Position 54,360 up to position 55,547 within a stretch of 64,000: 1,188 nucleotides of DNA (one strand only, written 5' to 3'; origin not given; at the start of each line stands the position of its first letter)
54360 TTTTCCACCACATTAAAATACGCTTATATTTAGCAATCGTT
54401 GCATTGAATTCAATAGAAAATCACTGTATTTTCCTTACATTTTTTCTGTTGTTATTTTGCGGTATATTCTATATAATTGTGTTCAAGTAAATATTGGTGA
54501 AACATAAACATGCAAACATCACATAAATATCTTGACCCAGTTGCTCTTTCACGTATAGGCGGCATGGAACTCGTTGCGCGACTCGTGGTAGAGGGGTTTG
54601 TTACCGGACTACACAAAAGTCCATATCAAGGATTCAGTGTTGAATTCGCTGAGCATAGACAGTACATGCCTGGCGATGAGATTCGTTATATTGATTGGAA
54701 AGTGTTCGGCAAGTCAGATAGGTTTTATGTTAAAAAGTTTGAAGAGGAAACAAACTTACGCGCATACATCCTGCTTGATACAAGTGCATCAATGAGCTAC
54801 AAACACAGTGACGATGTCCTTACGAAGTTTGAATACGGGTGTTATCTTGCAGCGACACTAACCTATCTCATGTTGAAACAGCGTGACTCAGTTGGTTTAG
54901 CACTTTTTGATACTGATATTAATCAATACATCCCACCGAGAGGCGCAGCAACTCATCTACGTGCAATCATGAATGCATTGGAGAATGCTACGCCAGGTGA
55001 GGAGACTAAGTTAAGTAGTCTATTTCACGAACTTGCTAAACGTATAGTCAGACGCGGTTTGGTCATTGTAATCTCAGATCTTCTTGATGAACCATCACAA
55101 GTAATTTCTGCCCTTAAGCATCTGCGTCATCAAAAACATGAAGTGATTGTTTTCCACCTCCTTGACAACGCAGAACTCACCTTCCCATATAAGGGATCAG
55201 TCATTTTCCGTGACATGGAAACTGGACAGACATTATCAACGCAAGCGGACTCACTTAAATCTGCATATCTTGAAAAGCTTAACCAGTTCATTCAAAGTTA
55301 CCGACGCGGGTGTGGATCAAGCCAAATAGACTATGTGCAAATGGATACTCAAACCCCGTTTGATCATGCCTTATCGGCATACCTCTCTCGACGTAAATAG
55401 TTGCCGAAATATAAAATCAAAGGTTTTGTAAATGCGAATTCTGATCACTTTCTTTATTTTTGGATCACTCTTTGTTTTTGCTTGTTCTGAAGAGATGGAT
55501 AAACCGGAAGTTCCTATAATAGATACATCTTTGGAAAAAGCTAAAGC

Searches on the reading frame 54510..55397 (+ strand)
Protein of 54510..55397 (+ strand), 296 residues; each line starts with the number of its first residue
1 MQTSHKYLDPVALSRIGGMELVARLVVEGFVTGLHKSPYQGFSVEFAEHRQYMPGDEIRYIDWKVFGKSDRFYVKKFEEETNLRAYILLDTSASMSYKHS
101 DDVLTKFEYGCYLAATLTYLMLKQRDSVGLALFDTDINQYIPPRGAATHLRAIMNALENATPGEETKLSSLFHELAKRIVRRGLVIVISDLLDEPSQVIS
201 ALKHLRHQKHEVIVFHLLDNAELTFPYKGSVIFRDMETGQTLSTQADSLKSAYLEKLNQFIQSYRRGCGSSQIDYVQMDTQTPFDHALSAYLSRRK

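Call 20: search_protein_families(library=pfam, proteins=[window:54510-55397:+], max_evalue=0.001)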
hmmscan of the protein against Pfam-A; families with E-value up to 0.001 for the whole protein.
window:54510-55397:+ (296 aa): 2 families
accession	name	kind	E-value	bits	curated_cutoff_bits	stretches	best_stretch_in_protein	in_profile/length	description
PF01882.25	DUF58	-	1.8e-52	178.1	23.4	1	48-254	1-207/216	Protein of unknown function DUF58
PF13519.12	VWA_2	-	5.1e-08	33.9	27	1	87-190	3-105/107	von Willebrand factor type A domain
